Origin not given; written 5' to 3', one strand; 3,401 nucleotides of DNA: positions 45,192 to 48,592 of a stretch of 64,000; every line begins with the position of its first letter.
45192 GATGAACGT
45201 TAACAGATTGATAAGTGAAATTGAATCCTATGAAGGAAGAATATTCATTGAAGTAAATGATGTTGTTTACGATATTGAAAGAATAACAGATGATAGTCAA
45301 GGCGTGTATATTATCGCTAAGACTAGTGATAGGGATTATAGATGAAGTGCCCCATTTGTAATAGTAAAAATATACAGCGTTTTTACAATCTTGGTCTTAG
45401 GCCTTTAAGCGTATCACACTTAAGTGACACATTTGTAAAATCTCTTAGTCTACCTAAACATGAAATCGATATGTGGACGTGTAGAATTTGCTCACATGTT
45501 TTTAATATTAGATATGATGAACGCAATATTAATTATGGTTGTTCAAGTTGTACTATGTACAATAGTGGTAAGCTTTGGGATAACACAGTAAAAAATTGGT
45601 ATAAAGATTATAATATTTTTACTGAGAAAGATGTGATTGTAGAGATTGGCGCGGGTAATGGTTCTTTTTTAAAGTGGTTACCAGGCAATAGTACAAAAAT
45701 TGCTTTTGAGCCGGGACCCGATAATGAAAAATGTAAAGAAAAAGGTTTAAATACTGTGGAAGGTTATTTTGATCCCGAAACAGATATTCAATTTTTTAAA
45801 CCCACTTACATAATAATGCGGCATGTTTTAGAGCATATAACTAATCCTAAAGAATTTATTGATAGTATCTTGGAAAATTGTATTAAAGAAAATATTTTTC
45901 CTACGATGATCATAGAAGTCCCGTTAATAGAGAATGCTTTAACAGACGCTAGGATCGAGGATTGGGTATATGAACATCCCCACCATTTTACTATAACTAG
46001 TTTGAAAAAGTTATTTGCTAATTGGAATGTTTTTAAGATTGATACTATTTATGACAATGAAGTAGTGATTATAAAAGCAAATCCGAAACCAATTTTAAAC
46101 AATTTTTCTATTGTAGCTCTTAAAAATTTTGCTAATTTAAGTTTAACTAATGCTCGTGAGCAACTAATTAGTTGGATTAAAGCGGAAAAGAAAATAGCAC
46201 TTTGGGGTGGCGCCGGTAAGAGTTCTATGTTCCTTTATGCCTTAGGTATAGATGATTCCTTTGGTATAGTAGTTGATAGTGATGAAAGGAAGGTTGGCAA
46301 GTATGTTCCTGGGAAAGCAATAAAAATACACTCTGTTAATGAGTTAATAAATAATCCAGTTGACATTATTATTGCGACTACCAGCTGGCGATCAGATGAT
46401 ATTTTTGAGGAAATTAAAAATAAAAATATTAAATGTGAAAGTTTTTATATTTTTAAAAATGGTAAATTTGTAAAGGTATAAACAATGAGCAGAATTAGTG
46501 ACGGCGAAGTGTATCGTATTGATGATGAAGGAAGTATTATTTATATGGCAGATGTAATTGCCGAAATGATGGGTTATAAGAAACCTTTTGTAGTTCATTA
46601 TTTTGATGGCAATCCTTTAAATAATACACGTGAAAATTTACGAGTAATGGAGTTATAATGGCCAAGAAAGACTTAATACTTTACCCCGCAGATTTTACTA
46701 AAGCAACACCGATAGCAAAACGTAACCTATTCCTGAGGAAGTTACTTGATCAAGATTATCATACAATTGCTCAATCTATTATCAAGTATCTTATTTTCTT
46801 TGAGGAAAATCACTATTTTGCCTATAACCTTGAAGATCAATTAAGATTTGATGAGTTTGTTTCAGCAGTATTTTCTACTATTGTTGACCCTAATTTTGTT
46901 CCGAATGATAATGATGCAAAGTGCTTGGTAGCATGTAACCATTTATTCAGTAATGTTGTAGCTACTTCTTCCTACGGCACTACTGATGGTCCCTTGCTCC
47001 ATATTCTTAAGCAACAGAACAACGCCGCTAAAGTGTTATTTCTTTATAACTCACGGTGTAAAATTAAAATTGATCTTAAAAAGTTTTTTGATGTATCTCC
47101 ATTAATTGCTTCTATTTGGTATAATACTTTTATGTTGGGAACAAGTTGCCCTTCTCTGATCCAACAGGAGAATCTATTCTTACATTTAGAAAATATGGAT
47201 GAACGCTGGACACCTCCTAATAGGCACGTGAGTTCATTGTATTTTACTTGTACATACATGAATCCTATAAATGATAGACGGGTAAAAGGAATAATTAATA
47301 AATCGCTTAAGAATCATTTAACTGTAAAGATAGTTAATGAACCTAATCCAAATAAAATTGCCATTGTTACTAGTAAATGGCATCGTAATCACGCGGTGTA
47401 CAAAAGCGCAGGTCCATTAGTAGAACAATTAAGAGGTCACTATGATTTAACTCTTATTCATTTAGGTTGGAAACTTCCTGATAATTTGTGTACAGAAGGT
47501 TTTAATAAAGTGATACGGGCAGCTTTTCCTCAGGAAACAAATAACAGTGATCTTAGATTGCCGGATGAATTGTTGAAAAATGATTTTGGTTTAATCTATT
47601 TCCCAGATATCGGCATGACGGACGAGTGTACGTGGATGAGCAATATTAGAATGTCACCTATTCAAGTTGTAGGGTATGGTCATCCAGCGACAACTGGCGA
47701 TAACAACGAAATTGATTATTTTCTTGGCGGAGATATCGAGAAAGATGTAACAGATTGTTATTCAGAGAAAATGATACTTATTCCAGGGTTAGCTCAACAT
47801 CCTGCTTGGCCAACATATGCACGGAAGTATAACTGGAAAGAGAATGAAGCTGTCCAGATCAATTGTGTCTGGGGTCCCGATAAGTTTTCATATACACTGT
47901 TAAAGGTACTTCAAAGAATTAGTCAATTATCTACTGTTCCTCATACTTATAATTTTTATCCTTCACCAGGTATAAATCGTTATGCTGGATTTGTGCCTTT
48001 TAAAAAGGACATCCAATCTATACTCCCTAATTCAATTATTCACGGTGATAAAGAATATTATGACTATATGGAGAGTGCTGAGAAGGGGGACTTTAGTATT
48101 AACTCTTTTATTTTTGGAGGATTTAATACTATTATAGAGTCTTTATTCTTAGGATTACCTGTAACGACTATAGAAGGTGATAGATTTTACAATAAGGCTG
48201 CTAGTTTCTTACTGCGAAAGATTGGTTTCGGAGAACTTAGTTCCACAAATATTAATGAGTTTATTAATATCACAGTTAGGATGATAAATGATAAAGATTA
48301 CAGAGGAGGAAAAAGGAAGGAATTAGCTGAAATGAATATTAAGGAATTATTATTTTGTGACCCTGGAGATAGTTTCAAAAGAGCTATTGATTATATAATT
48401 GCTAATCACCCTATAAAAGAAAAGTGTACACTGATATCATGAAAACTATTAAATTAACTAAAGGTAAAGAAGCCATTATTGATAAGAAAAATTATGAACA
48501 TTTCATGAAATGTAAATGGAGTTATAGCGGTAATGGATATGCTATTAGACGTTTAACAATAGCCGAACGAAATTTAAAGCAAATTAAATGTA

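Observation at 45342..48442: Phage-encoded sugar C-methyltransferase plus OGT-like GT41 glycosyltransferase cassette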

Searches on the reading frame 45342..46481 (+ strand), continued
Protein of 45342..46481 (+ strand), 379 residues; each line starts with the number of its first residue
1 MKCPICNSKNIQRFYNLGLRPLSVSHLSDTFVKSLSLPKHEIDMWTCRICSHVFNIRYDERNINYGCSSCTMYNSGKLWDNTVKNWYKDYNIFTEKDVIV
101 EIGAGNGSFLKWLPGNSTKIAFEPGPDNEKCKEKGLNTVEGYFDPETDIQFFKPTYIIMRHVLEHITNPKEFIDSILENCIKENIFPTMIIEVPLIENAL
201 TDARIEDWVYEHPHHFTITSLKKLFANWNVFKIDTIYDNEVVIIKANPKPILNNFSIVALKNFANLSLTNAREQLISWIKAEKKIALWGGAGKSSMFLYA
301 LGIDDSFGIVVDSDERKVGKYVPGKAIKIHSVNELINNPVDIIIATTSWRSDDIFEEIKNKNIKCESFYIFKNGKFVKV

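Call 78: find_encoding_contigs(protein=P0260, flank=8000, max_places=1)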
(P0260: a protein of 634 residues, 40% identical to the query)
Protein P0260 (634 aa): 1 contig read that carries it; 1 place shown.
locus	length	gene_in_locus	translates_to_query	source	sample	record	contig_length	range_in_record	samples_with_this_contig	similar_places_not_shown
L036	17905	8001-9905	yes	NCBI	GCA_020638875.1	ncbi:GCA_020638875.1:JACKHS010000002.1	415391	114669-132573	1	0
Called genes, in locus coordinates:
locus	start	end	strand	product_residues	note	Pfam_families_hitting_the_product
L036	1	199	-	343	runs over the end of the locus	-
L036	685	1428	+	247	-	-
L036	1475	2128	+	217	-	-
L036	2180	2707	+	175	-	PF03130:HEAT_PBS (faint), PF13646:HEAT_2 (weak)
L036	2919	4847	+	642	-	PF13646:HEAT_2 (weak)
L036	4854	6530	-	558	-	PF17900:Peptidase_M1_N, PF01433:Peptidase_M1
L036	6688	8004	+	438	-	PF13489:Methyltransf_23, PF08241:Methyltransf_11 (weak), PF08242:Methyltransf_12 (weak), PF08484:Methyltransf_14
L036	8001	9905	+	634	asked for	PF13844:Glyco_transf_41 (weak)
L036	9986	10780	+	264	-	PF04542:Sigma70_r2, PF08281:Sigma70_r4_2, PF04545:Sigma70_r4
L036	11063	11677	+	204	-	PF00440:TetR_N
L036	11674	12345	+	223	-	PF04405:ScdA_N, PF01814:Hemerythrin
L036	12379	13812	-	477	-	PF00884:Sulfatase, PF16347:SGSH_C (weak), PF14707:Sulfatase_C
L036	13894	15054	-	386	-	-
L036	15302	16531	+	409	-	-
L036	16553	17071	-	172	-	PF09055:Sod_Ni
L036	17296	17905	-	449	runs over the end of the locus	-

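Call 84: search_protein_families(library=padloc, proteins=[window:45342-46481:+, L036:6688-8004:+, L036:8001-9905:+], max_evalue=0.01)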
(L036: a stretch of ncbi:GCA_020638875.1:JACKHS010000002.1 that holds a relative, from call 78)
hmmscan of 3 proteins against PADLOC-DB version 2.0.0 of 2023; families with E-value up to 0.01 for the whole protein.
window:45342-46481:+ (379 aa): 0 families

L036:6688-8004:+ (438 aa): 1 family
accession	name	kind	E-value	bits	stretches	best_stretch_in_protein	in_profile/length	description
PDLC04134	mad2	-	5.7e-05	20.1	1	125-210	274-368/492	mads_2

L036:8001-9905:+ (634 aa): 0 families

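Call 92: search_protein_families(library=pfam, proteins=[P0218, P0182], max_evalue=1)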
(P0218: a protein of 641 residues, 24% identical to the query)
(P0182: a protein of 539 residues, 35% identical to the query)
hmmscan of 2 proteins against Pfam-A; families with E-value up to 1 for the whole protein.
P0218 (641 aa): 15 families
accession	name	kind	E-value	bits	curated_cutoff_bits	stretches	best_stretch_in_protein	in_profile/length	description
PF01370.27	Epimerase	-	2.1e-23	83.5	20.9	1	15-228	1-226/240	NAD dependent epimerase/dehydratase family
PF13489.12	Methyltransf_23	-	2.1e-17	63.8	27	1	354-484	13-155/164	Methyltransferase domain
PF16363.11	GDP_Man_Dehyd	-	2.2e-13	50.8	27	2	127-260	132-270/332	GDP-mannose 4,6 dehydratase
PF08484.17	Methyltransf_14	-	5.9e-13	49.4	23.5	1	522-629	42-146/160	C-methyltransferase C-terminal domain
PF13460.12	NAD_binding_10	-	7.4e-07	29.6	27.2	1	19-66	1-49/184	NAD(P)H-binding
PF05368.20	NmrA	-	0.00014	22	27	1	13-65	3-57/298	NmrA-like family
PF08242.18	Methyltransf_12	-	0.0007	20.7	30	1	369-439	2-89/98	Methyltransferase domain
PF08241.18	Methyltransf_11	-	0.00091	20.3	21.2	1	369-441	2-86/95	Methyltransferase domain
PF03435.24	Sacchrp_dh_NADP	-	0.0096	16.7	25.1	1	15-67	1-55/129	Saccharopine dehydrogenase NADP binding domain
PF07993.18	NAD_binding_4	-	0.017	14.8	20.1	1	18-51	2-38/258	Male sterility protein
PF01118.30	Semialdhyde_dh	-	0.034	15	26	1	15-46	2-33/121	Semialdehyde dehydrogenase, NAD binding domain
PF13649.12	Methyltransf_25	-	0.1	13.8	27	1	367-405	1-40/97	Methyltransferase domain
PF02882.25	THF_DHG_CYH_C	-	0.1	12.4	27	1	5-78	29-102/160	Tetrahydrofolate dehydrogenase/cyclohydrolase, NAD(P)-binding domain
PF01073.25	3Beta_HSD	-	0.11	12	22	1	16-38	1-24/280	3-beta hydroxysteroid dehydrogenase/isomerase family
PF04321.23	RmlD_sub_bind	-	0.23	10.9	27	1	14-46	2-34/287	RmlD substrate binding domain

P0182 (539 aa): 12 families
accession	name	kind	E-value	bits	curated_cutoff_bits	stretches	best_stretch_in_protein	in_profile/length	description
PF13489.12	Methyltransf_23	-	7.2e-12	45.8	27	1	237-383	9-161/164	Methyltransferase domain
PF13392.12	HNH_3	-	6.2e-08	32.6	24.8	1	44-86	2-46/46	HNH endonuclease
PF08421.16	Methyltransf_13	-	0.00023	21.7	31.3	1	156-209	1-53/62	Putative zinc binding domain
PF08242.18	Methyltransf_12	-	0.00058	21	30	1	251-331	1-89/98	Methyltransferase domain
PF08241.18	Methyltransf_11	-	0.00065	20.7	21.2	1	251-331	1-84/95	Methyltransferase domain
PF08484.17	Methyltransf_14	-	0.00075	19.8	23.5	1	430-499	68-139/160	C-methyltransferase C-terminal domain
PF00891.24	Methyltransf_2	-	0.0035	17.2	22.3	1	244-277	60-93/210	O-methyltransferase domain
PF00847.26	AP2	-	0.0042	17.8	33.3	1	96-139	2-48/54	AP2 domain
PF01728.25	FtsJ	-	0.035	14.5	24.1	1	238-281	13-56/181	FtsJ-like methyltransferase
PF13847.12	Methyltransf_31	-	0.043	13.9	27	1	246-352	3-119/145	Methyltransferase domain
PF03895.21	YadA_anchor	-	0.19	12.2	22.7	0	218-256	30-57/60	YadA-like membrane anchor domain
PF09723.15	Zn_ribbon_8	-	0.38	11.2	34.4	0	198-208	6-16/41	Zinc ribbon domain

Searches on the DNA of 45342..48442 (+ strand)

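Call 5: search_dna_similar(query=window:45342-48442:+, collection=phages, mode=distant, max_rows=20)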
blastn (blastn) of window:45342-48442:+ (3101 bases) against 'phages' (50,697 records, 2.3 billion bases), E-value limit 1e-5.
No match.

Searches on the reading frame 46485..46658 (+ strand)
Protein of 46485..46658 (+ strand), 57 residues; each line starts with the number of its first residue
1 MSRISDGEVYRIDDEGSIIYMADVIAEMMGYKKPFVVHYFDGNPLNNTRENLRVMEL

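Call 92: search_protein_families(library=pfam, proteins=[window:46485-46658:+], max_evalue=1)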
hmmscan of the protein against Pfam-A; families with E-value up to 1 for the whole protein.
window:46485-46658:+ (57 aa): 1 family
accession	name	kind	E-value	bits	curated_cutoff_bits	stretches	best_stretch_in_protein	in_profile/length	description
PF13392.12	HNH_3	-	2e-05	24.6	24.8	1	25-55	7-39/46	HNH endonuclease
